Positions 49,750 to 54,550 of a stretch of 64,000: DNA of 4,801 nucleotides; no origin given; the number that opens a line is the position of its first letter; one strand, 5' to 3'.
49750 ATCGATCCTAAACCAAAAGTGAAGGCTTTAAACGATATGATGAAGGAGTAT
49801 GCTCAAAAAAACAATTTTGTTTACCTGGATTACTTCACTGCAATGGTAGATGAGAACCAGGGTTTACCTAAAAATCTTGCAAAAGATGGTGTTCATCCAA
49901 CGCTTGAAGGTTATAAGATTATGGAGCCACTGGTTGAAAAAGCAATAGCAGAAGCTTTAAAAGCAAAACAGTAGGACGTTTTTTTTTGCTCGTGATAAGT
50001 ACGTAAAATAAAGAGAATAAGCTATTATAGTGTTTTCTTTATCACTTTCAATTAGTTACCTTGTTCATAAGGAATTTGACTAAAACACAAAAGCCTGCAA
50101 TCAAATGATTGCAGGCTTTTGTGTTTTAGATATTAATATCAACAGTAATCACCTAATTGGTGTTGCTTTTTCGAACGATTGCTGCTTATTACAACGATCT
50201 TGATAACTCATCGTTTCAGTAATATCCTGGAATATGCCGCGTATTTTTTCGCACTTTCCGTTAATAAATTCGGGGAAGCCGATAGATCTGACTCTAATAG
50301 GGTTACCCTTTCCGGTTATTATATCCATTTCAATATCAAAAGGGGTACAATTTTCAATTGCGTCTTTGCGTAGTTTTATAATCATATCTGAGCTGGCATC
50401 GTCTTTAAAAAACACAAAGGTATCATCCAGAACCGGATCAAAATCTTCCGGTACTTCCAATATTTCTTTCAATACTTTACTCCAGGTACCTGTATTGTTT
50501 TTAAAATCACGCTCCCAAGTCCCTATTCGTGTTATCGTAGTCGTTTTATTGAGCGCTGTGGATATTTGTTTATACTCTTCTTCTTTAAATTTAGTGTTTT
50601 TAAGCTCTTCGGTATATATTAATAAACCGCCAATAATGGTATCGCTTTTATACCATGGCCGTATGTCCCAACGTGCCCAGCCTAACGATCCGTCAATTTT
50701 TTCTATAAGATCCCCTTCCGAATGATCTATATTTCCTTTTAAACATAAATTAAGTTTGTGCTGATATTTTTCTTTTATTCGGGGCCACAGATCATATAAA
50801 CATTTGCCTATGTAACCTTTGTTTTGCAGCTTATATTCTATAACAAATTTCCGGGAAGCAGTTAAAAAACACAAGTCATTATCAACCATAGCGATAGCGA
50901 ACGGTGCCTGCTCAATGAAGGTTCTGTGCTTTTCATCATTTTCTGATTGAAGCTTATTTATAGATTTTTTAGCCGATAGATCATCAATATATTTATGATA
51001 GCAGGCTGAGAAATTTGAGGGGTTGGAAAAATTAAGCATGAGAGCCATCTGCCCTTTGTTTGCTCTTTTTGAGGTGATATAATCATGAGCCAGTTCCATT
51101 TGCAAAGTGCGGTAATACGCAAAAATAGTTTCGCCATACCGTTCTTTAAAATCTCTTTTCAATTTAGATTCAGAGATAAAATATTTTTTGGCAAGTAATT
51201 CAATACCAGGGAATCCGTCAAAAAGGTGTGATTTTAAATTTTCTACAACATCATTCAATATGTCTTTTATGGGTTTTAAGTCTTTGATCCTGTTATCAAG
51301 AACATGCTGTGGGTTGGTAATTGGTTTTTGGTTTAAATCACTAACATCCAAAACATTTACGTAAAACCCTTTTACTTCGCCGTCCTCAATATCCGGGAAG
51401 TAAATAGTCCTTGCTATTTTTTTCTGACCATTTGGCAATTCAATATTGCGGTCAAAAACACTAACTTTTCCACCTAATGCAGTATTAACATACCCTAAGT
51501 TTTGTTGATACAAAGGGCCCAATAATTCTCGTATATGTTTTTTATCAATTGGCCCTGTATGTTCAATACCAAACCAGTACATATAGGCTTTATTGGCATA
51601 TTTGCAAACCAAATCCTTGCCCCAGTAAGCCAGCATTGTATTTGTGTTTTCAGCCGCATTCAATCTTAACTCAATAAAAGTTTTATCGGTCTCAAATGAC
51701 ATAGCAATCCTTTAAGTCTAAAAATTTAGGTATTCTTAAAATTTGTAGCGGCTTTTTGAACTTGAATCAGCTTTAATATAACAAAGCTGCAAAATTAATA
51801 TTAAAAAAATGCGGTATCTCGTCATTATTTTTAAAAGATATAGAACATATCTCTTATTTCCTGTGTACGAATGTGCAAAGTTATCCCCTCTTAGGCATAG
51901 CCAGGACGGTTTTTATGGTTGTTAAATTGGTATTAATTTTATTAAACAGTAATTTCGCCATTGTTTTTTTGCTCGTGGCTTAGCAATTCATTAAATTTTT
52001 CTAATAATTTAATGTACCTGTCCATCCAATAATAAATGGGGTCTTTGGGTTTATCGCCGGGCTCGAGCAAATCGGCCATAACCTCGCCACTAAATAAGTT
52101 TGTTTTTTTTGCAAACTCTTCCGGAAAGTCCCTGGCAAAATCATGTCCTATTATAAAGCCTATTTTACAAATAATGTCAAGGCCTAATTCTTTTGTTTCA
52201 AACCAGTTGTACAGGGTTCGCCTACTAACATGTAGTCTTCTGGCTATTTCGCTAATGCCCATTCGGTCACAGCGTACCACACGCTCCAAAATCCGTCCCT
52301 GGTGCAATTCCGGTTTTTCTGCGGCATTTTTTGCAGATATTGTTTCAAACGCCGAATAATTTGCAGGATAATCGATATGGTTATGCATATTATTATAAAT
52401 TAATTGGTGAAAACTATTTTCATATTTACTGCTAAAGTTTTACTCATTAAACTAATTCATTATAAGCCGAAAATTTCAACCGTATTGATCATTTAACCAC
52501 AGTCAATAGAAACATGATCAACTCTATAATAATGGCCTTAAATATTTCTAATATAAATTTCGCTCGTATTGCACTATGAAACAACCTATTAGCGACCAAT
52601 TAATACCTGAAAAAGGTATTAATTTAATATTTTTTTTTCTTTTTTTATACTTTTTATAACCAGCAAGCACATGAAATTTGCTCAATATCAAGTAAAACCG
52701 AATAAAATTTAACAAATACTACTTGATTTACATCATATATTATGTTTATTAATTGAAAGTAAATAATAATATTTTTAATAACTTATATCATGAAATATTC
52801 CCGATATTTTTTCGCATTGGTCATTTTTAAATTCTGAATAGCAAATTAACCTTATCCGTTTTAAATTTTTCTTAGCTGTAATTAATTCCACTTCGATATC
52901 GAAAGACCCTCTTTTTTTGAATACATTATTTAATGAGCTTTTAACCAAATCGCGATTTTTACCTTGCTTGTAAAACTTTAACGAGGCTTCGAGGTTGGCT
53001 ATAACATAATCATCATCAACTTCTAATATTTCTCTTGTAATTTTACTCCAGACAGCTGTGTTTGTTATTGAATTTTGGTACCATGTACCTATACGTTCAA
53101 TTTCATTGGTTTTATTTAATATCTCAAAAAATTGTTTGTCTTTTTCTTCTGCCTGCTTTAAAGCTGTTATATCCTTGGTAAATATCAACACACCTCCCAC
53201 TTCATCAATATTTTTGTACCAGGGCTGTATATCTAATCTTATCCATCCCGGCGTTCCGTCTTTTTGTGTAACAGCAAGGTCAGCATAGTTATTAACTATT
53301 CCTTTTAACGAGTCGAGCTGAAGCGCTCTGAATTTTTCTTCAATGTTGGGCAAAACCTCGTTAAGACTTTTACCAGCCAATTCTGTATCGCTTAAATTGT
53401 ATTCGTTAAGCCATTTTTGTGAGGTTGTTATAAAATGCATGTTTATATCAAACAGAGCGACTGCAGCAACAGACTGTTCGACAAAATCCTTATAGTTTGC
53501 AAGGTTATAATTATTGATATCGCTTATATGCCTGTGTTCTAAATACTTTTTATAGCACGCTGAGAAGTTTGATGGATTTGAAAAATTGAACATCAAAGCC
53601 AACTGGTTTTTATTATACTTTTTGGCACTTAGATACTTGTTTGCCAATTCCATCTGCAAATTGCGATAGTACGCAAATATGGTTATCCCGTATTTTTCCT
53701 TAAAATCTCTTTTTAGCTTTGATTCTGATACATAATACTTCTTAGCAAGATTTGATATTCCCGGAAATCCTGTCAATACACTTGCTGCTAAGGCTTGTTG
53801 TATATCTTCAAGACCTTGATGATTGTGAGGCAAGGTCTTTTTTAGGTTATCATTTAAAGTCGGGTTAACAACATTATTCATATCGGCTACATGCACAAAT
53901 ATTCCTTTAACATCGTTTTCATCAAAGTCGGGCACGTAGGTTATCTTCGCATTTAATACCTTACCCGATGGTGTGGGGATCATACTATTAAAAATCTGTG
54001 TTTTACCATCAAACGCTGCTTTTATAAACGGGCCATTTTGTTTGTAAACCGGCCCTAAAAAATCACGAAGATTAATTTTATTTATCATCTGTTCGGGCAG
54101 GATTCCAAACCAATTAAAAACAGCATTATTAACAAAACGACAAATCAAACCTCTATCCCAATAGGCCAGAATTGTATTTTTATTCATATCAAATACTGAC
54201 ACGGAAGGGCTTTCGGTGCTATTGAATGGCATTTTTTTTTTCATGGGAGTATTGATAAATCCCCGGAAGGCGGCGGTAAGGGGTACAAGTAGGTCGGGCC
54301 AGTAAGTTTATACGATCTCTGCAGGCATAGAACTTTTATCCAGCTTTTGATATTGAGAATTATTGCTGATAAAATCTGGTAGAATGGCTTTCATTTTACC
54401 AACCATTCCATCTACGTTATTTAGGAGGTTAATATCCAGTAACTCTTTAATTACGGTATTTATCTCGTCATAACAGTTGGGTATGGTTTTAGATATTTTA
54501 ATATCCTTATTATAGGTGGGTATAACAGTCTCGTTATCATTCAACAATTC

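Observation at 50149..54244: Three-gene regulator cassette (PAS-AraC-PAS-PAS / XRE-HTH / PAS-AraC-PAS-PAS) at the distal end of a polysaccharide locus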

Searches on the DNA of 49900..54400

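Call 49: search_rna_families(source=window, start=49900, end=54400, threshold=evalue, max_evalue=1)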
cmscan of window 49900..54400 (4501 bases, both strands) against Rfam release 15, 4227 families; matches with E-value up to 1: 3.
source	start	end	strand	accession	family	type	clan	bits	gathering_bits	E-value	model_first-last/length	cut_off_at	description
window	50039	50125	+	RF00506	Thr_leader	Cis-reg; leader;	-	36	55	0.00036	1-118/118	no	Threonine operon leader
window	50084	50191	-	RF00506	Thr_leader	Cis-reg; leader;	-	34.8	55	0.00071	1-118/118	no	Threonine operon leader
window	50078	50131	+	RF01943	mir-999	Gene; miRNA;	-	22.5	58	0.17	1-84/84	no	mir-999 microRNA precursor family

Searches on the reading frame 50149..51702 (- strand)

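Call 3: search_protein_families(library=pfam, proteins=[window:50149-51702:-], max_evalue=1)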
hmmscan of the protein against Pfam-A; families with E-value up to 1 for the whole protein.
window:50149-51702:- (517 aa): 5 families
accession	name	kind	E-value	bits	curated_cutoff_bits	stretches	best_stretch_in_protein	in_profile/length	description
PF08448.16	PAS_4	-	6.1e-18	65.5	23.1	2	264-367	2-105/110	PAS fold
PF12833.13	HTH_18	-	7.4e-11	42.6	33.6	1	170-238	1-69/80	Helix-turn-helix domain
PF00165.29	HTH_AraC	-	0.0013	19.3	26.6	0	172-193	16-37/42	Bacterial regulatory helix-turn-helix proteins, AraC family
PF13426.13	PAS_9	-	0.0036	18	27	1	442-496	51-103/103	PAS domain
PF00989.32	PAS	-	0.041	14.3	22.6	1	260-350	4-96/113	PAS fold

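Call 4: search_protein_families(library=ncbifam, proteins=[window:50149-51702:-], max_evalue=1)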
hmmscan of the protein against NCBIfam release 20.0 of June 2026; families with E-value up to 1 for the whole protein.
window:50149-51702:- (517 aa): 14 families
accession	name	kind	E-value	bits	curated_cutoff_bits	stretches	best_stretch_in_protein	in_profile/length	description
TIGR04094.1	adjacent_YSIRK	equivalog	8.4e-09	34.8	200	1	147-239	285-375/383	YSIRK-targeted surface antigen transcriptional regulator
TIGR00229.1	sensory_box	domain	7.4e-08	32.6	22.9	2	254-361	2-111/126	PAS domain S-box protein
NF007298.0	PRK09776.1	equivalog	4.1e-07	28.3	1135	1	365-498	412-544/1111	diguanylate cyclase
NF041831.1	NO_HK_NahK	exception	1.4e-06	26.6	1500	1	18-123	328-434/854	hybrid sensor histidine kinase/response regulator NahK/ErcS'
NF049968.1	QhpR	equivalog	5.7e-05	22.4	250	1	128-236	166-273/284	AraC-like transcriptional regulator QhpR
NF041777.1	sens_FixL_Rhizob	equivalog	8e-05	21.5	850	1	391-507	5-121/485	sensor protein FixL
NF050186.1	TransRegGliRPseudo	equivalog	0.00099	18.6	570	1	149-237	237-324/338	AraC family transcriptional regulator GliR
NF007860.0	PRK10572.1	equivalog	0.0012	17.7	208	1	145-239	181-274/292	arabinose operon transcriptional regulator AraC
NF006902.0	PRK09393.1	equivalog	0.0089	15.2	425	1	147-238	220-310/327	transcriptional regulator FtrA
NF011732.0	PRK15185.1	equivalog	0.03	13.6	354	1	170-240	228-297/309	transcriptional regulator HilD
NF010028.0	PRK13503.1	equivalog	0.069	12.5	288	1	152-239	176-262/278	HTH-type transcriptional activator RhaS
NF007584.0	PRK10219.1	equivalog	0.12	12.7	174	1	146-240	4-97/107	superoxide response transcriptional regulator SoxS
NF008735.0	PRK11761.1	equivalog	0.17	11.1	413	1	182-237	101-155/296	cysteine synthase CysM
NF041265.1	NadS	equivalog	0.18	12.1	60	0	379-422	46-89/94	NadS family protein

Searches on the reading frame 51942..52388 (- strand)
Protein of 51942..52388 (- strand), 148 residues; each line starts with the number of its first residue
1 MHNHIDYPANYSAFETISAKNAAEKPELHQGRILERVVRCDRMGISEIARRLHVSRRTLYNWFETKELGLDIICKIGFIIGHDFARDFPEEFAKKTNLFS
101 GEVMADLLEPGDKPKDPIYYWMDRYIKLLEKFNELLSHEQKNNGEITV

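Call 3: search_protein_families(library=pfam, proteins=[window:51942-52388:-], max_evalue=1)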
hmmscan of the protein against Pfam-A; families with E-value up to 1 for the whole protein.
window:51942-52388:- (148 aa): 26 families (the best 25 are shown)
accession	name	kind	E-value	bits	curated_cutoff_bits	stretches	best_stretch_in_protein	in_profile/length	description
PF13384.12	HTH_23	-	3.2e-06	27.2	24.6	1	39-69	16-45/50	Homeodomain-like domain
PF00440.29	TetR_N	-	6.9e-05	23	24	1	41-67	15-41/47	Bacterial regulatory proteins, tetR family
PF12728.13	HTH_17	-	8.7e-05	23.1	27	1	43-68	2-27/51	Helix-turn-helix domain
PF13518.12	HTH_28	-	0.00032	21.2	25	1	32-62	4-32/52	Helix-turn-helix domain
PF08279.18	HTH_11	-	0.0011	19.3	25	1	45-61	18-34/55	HTH domain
PF13551.12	HTH_29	-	0.0014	19.2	28.1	1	43-65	12-35/64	Winged helix-turn helix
PF13022.12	HTH_Tnp_1_2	-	0.0028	18.2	27.9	1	30-67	12-51/122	Helix-turn-helix of insertion element transposase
PF06056.18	Terminase_5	-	0.0035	17.7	20.3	1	46-64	17-35/58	Putative ATPase subunit of terminase (gpP-like)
PF00376.29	MerR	-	0.0046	17.2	28.2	1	45-62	2-19/38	MerR family regulatory protein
PF02796.21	HTH_7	-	0.0077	16.8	23.8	1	43-60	22-39/45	Helix-turn-helix domain of resolvase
PF01527.26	HTH_Tnp_1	-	0.0097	16.5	24.1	1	44-63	25-44/75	Transposase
PF04218.19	CENP-B_N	-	0.0097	16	21.2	1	47-67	27-47/53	CENP-B N-terminal DNA-binding domain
PF13309.12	HTH_22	-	0.019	15.4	29.6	1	45-61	44-60/63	HTH domain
PF13412.12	HTH_24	-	0.034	14.2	21.9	1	31-58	6-33/48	Winged helix-turn-helix DNA-binding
PF13542.12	HTH_Tnp_ISL3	-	0.038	13.9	27.4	1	39-64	23-48/51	Helix-turn-helix domain of transposase family ISL3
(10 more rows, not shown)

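Call 4: search_protein_families(library=ncbifam, proteins=[window:51942-52388:-], max_evalue=1)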
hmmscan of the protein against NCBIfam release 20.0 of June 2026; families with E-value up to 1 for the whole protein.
window:51942-52388:- (148 aa): 13 families
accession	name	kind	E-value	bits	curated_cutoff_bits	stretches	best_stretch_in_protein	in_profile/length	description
NF047737.1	antiphage_MADS1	equivalog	0.00029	21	80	1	43-68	4-29/49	methylation-associated defense system helix-turn-helix domain-containing protein MAD1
TIGR01764.1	excise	domain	0.0022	18.3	28.8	1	45-69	4-28/49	excisionase family DNA-binding protein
NF045758.2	YlxM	equivalog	0.004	17.2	80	1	29-62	20-52/72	YlxM family DNA-binding protein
NF008384.0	PRK11179.1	equivalog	0.006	16.4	227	1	63-98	60-93/153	transcriptional regulator AsnC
NF003162.0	PRK04140.1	equivalog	0.013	14.5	263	1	31-84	128-182/317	transcriptional regulator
NF046037.1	carphisopro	domain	0.024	14.8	38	1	44-66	10-32/54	carph-isopro domain-containing protein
NF033545.0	transpos_IS630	equivalog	0.04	13.4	100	1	43-65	13-35/299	IS630 family transposase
TIGR01884.1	cas_HTH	subfamily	0.049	13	60.2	1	13-61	127-175/202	CRISPR-associated CARF protein Csa3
NF033577.2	transpos_IS481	equivalog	0.064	12.8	224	1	36-65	8-36/284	IS481 family transposase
NF007243.0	PRK09685.1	equivalog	0.077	12.4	199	1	30-68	203-241/303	transcriptional regulator FeaR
NF033791.1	ActR_PrrA_rreg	equivalog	0.091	12.7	250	1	36-60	140-164/173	ActR/PrrA/RegA family redox response regulator transcription factor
NF011671.1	PRK15090.1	equivalog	0.094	11.9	275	1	33-69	19-56/256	DNA-binding transcriptional regulator KdgR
NF007522.0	PRK10130.1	equivalog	0.15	11.1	319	1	41-64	255-278/350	HTH-type transcriptional regulator EutR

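Call 25: find_homologous_proteins(query=window:51942-52388:-)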
Query window:51942-52388:- (148 aa): 94 proteins with E <= 0.001 among 105 candidates.
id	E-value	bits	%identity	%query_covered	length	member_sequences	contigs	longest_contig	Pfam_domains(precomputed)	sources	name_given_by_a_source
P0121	2.5e-96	338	100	100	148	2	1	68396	PF13384.13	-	-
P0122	7.7e-74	265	82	94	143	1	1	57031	-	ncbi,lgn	-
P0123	1.8e-70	254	74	99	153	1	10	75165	-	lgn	-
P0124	2.2e-70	253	77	95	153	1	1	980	-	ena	-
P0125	6.5e-69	249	77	95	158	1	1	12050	-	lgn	-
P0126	1.0e-68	248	77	94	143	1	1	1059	-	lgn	-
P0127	3.8e-64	233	72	100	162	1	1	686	-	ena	-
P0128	5.4e-62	226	68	100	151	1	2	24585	-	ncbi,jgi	jgi:hypothetical protein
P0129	8.1e-51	190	58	99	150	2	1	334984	PF13384.13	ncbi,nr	ncbi:helix-turn-helix domain-containing protein [Mucilaginibacter sp. UR6-11]|nr:helix-turn-helix do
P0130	2.8e-50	188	62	95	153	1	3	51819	PF12728.14,PF13384.13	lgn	-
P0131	1.6e-49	186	57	99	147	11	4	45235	PF08279.19,PF13384.13,PF13518.13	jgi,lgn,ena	-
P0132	1.9e-49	185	58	100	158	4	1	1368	PF13384.13,PF13518.13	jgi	jgi:transcriptional regulator with XRE-family HTH domain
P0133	1.0e-48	183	59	100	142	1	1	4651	PF13384.13,PF13518.13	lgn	-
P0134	1.6e-48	182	58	96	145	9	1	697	PF13384.13,PF13518.13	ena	-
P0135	1.9e-48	182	63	96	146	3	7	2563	PF08279.19,PF13384.13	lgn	-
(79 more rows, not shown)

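Call 63: predict_structure(alignment_id=A2)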
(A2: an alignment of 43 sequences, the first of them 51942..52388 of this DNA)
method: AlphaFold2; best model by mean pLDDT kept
length: 148 residues; sequences in the alignment: 43
mean_pLDDT: 70.2   pTM: 0.49
mean pLDDT of the five models: 70.2, 69.5, 69.3, 69.1, 68.0
residues with pLDDT >= 90: 37; 70-90: 46; 50-70: 26; < 50: 39
segments of 3 or more residues with pLDDT < 50: 6-24, 100-102, 108-114, 144-148
pLDDT, mean of each block of 10 residues (from residue 1): 45 37 60 92 92 93 91 88 83 59 49 57 81 74 46
secondary structure, 60 per line:
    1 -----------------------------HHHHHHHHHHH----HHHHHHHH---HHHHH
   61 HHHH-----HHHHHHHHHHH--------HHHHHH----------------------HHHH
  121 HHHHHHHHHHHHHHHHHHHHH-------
elements in order: H30-40 H45-52 H56-64 H70-80 H89-94 H117-141

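Call 66: fold_search(model_id=the predicted structure, library=pdb)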
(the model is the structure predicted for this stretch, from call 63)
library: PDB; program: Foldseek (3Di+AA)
matches with E <= 10: 412; with E <= 0.001: 0
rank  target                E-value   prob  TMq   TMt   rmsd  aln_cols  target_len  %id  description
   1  8p8o_L                1.0e-01  0.82  0.36  0.37  13.9       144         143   19  M. tuberculosis dUTPase - Stl1-159 (StlNT) complex structure (released 2024-11-27)
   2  8ezt_A                1.9e-01  0.98  0.32  0.60   2.6        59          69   17  Crystal structure of HipB(Lp) from Legionella pneumophila (released 2023-09-27)
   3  4ghj_A                2.0e-01  0.98  0.34  0.61   3.2        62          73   21  1.75 Angstrom Crystal Structure of Transcriptional Regulator ftom Vibrio vulnificus. (released 2012-08-15)
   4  8p8o_F                2.0e-01  0.82  0.35  0.37  12.4       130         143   18  M. tuberculosis dUTPase - Stl1-159 (StlNT) complex structure (released 2024-11-27)
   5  6zvh_i                2.2e-01  0.91  0.32  0.42  14.2        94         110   10  EDF1-ribosome complex (released 2020-08-19)
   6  8ezt_B                2.5e-01  0.97  0.33  0.59   3.1        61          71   16  Crystal structure of HipB(Lp) from Legionella pneumophila (released 2023-09-27)
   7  4ghj_B                2.6e-01  0.98  0.35  0.62   2.8        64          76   22  1.75 Angstrom Crystal Structure of Transcriptional Regulator ftom Vibrio vulnificus. (released 2012-08-15)
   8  7t8i_A                2.8e-01  0.99  0.34  0.69   2.0        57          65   16  Crystal structure of the ImmR transcriptional regulator DNA-binding domain of Bacillus subtilis (released 2022-03-16)
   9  7pwj_FFF              2.9e-01  0.60  0.37  0.37  13.8       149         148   19  dUTPase from human in complex with Stl (released 2022-12-28)
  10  4j1x_C                3.1e-01  0.98  0.35  0.27   2.4        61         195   18  Crystal Structure of Fe(II)-HppE with alternative substrate (S)-1-HPP (released 2013-04-03)
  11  3f51_B                3.1e-01  0.97  0.37  0.56   5.0        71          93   17  Crystal Structure of the clp gene regulator ClgR from Corynebacterium glutamicum (released 2008-11-18)
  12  1zzc_A                3.1e-01  0.97  0.35  0.30   3.0        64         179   17  Crystal Structure of CoII HppE in Complex with Tris Buffer (released 2005-07-26)
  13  9sf2_A                3.1e-01  0.72  0.35  0.41  12.0       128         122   16  Phage Phi106 repressor in complex with AimX (released 2026-01-14)
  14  1zz8_B                3.3e-01  0.98  0.35  0.27   2.3        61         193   18  Crystal Structure of FeII HppE in Complex with Substrate Form 2 (released 2005-07-26)
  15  8dtq_A                3.3e-01  0.96  0.37  0.60   4.8        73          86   16  Crystal Structure of Staphylococcus aureus pSK41 Cop (released 2023-08-02)
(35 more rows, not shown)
